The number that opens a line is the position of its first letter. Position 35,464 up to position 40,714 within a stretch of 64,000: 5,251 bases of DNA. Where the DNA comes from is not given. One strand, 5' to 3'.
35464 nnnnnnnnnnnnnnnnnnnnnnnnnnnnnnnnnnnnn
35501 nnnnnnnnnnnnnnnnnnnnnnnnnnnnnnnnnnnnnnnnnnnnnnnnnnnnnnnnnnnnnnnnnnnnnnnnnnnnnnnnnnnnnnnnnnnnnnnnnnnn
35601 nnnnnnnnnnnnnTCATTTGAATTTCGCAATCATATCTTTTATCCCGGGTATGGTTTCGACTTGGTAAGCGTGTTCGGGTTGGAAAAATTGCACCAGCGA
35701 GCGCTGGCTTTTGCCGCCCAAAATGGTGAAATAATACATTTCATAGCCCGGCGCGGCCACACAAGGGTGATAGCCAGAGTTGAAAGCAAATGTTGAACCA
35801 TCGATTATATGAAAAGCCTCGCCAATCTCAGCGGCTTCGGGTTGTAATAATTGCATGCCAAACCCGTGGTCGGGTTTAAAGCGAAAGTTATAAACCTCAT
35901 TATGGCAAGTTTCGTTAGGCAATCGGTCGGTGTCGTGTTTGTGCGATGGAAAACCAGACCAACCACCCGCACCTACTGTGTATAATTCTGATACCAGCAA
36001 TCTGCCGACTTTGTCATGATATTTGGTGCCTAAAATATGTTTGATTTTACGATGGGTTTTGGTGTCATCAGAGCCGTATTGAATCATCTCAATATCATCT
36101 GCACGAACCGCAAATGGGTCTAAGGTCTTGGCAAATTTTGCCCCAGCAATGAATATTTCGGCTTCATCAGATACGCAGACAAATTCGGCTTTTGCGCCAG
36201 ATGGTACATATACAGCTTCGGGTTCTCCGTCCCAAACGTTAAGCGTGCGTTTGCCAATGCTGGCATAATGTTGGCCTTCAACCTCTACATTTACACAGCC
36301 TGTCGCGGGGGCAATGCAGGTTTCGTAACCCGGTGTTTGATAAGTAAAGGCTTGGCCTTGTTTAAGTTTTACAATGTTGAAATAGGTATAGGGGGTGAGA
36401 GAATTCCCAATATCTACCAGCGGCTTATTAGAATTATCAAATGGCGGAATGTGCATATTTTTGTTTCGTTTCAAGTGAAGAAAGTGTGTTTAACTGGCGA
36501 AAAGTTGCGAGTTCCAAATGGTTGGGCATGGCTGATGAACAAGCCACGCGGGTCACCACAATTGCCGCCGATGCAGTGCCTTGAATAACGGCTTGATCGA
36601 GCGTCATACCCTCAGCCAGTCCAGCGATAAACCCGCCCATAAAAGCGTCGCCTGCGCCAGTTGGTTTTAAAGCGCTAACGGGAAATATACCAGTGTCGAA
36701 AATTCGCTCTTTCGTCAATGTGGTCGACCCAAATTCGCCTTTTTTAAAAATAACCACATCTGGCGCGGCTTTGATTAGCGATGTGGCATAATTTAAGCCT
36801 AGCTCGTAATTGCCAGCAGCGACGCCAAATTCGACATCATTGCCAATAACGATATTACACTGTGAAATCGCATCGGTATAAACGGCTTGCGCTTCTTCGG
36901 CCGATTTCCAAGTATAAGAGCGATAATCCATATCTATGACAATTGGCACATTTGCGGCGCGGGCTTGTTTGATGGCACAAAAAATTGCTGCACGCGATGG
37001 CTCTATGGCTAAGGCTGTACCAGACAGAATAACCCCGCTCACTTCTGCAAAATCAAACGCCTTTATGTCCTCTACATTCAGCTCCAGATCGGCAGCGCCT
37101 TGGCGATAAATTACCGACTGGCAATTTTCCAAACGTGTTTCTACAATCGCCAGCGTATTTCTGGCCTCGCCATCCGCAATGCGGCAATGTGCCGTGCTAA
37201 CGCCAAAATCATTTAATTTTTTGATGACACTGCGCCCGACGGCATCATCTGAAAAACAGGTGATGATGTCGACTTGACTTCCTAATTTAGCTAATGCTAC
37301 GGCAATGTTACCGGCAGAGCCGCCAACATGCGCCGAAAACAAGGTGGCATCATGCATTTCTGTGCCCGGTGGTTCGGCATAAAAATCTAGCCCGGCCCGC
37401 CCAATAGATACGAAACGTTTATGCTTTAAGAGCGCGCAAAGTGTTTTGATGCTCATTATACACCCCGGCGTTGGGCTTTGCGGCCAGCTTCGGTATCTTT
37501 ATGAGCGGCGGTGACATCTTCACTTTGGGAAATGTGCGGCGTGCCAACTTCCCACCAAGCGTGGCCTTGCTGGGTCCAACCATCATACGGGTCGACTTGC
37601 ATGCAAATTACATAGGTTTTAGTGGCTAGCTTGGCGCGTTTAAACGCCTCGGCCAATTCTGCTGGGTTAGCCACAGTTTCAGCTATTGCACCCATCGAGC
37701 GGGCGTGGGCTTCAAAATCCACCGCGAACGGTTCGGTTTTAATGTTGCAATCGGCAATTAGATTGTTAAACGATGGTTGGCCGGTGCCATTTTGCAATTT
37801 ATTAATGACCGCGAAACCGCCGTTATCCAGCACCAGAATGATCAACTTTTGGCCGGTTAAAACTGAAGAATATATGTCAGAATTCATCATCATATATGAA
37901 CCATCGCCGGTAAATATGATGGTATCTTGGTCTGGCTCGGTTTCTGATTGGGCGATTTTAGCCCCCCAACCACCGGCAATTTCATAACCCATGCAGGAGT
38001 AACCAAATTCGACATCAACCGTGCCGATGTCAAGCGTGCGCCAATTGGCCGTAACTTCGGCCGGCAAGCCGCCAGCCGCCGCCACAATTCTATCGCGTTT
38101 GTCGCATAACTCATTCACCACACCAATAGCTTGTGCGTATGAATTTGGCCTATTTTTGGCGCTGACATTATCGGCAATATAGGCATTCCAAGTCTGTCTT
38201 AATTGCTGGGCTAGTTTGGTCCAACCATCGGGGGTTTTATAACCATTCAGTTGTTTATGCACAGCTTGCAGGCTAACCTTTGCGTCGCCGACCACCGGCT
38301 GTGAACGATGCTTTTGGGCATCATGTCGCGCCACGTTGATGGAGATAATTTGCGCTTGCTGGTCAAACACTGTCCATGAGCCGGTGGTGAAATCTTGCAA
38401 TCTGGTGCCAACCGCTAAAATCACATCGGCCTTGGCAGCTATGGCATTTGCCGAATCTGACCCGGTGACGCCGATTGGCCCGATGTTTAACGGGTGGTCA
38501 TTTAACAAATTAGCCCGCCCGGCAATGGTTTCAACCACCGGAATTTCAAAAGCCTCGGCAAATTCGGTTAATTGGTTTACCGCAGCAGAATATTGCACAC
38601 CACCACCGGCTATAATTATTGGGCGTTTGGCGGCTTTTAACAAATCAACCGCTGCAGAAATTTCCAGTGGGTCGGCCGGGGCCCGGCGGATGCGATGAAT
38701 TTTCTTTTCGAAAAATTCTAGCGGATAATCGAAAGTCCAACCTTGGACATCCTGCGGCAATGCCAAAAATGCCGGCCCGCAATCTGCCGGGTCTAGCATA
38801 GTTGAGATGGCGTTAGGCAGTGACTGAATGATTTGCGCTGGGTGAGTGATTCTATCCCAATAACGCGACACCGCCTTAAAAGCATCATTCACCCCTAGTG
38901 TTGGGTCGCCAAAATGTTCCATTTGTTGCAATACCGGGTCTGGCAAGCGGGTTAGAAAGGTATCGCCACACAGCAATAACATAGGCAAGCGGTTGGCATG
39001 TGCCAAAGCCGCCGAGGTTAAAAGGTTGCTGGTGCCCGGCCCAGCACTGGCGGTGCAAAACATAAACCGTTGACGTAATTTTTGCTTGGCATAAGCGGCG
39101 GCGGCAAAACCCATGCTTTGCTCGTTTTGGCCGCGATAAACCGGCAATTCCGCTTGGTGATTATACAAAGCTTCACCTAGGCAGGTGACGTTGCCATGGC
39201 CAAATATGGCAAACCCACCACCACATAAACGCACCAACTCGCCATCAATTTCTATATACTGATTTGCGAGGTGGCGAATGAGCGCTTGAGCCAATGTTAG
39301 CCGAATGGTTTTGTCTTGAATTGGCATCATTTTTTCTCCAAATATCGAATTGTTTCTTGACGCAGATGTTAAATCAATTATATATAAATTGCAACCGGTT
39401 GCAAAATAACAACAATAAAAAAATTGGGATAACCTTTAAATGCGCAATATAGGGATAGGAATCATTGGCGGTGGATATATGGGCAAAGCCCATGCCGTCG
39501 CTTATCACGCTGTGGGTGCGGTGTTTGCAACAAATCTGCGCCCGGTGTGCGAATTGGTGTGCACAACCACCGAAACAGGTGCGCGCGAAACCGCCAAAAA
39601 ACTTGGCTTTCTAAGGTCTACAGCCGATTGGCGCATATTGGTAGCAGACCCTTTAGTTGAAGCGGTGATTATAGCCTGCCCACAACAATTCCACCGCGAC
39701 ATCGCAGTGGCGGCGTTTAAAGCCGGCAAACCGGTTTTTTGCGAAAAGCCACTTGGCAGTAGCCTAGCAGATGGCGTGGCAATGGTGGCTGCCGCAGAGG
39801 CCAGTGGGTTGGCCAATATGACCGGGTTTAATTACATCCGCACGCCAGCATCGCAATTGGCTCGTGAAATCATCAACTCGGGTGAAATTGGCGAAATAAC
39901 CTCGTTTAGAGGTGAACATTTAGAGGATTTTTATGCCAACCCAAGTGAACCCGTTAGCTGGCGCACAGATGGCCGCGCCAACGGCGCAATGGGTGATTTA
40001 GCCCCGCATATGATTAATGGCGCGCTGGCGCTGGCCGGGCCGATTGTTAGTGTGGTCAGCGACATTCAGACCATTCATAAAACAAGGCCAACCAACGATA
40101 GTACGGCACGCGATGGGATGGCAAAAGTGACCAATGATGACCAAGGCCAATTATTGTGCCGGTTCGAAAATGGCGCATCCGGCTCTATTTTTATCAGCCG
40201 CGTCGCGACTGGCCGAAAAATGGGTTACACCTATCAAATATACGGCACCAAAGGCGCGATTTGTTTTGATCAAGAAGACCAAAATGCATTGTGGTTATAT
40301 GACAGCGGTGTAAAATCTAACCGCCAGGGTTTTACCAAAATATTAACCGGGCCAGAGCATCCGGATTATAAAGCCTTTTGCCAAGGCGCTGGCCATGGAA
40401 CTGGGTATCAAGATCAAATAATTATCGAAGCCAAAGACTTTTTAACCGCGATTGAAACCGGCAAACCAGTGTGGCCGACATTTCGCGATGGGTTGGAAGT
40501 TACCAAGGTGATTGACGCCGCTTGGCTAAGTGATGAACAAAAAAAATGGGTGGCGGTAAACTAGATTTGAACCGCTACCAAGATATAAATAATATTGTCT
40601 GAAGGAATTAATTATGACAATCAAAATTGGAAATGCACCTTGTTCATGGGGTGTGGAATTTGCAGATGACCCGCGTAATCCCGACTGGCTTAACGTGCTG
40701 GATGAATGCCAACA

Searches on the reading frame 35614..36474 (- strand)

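Call 70: search_protein_families(library=pfam, proteins=[window:35614-36474:-], max_evalue=0.000001)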
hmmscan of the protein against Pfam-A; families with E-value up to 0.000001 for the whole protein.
window:35614-36474:- (286 aa): 1 family
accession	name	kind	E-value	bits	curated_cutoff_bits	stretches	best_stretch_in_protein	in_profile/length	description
PF04962.18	KduI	-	2.1e-72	244.1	23.9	1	18-270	14-261/262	KduI/IolB family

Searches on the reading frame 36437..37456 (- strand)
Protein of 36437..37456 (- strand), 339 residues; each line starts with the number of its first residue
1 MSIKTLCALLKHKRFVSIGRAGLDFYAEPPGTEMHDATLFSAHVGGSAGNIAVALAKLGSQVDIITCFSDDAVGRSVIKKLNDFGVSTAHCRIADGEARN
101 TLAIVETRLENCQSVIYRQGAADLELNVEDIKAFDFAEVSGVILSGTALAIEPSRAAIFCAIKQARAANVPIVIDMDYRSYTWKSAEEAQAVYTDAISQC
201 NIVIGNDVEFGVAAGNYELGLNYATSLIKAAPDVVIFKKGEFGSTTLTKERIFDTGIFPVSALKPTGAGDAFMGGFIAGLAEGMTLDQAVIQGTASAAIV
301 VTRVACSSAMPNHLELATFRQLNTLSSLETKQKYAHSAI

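Call 70: search_protein_families(library=pfam, proteins=[window:36437-37456:-], max_evalue=0.000001)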
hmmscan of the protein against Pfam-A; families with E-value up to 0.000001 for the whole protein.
window:36437-37456:- (339 aa): 1 family
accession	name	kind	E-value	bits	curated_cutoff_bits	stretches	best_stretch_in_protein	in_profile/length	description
PF00294.29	PfkB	-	6.1e-47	160.8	25.8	1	15-311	4-300/302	pfkB family carbohydrate kinase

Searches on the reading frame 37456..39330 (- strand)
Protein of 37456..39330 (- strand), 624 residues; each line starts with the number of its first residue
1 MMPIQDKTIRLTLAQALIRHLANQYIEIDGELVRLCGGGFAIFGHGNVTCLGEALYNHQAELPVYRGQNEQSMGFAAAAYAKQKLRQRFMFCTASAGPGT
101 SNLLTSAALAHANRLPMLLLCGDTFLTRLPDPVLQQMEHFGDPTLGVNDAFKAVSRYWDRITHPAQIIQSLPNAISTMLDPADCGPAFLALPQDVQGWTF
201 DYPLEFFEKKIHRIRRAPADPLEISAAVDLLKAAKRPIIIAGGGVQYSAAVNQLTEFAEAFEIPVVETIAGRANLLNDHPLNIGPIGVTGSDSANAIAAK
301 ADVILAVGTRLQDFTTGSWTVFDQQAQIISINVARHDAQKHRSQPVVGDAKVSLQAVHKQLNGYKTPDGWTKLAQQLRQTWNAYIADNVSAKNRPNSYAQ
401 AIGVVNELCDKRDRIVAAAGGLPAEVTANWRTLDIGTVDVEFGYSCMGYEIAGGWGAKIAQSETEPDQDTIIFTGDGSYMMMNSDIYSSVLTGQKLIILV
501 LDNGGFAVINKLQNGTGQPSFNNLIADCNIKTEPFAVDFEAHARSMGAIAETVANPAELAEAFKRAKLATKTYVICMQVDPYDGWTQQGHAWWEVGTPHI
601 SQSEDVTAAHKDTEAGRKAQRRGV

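Call 70: search_protein_families(library=pfam, proteins=[window:37456-39330:-], max_evalue=0.000001)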
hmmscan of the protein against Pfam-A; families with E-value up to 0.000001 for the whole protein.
window:37456-39330:- (624 aa): 3 families
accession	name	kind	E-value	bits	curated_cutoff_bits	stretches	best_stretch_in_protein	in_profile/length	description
PF00205.28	TPP_enzyme_M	-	3.2e-39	134.2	30.4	1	224-356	1-136/137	Thiamine pyrophosphate enzyme, central domain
PF02775.26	TPP_enzyme_C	-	1.3e-21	77.5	21.9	1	440-574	23-148/151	Thiamine pyrophosphate enzyme, C-terminal TPP binding domain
PF02776.23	TPP_enzyme_N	-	1.6e-12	47.7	26.8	1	51-135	30-111/119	Thiamine pyrophosphate enzyme, N-terminal TPP binding domain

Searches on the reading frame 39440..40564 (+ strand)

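Call 70: search_protein_families(library=pfam, proteins=[window:39440-40564:+], max_evalue=0.000001)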
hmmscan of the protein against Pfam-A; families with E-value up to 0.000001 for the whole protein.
window:39440-40564:+ (374 aa): 3 families
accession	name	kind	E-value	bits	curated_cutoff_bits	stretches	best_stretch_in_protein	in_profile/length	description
PF22725.1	GFO_IDH_MocA_C3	-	5.8e-26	91.4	27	1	139-274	2-123/124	GFO/IDH/MocA C-terminal domain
PF02894.22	GFO_IDH_MocA_C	-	1.8e-24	87.2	22.9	1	142-373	1-218/218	Oxidoreductase family, C-terminal alpha/beta domain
PF01408.29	GFO_IDH_MocA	-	1.6e-20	74.4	24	1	5-129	2-119/120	Oxidoreductase family, NAD-binding Rossmann fold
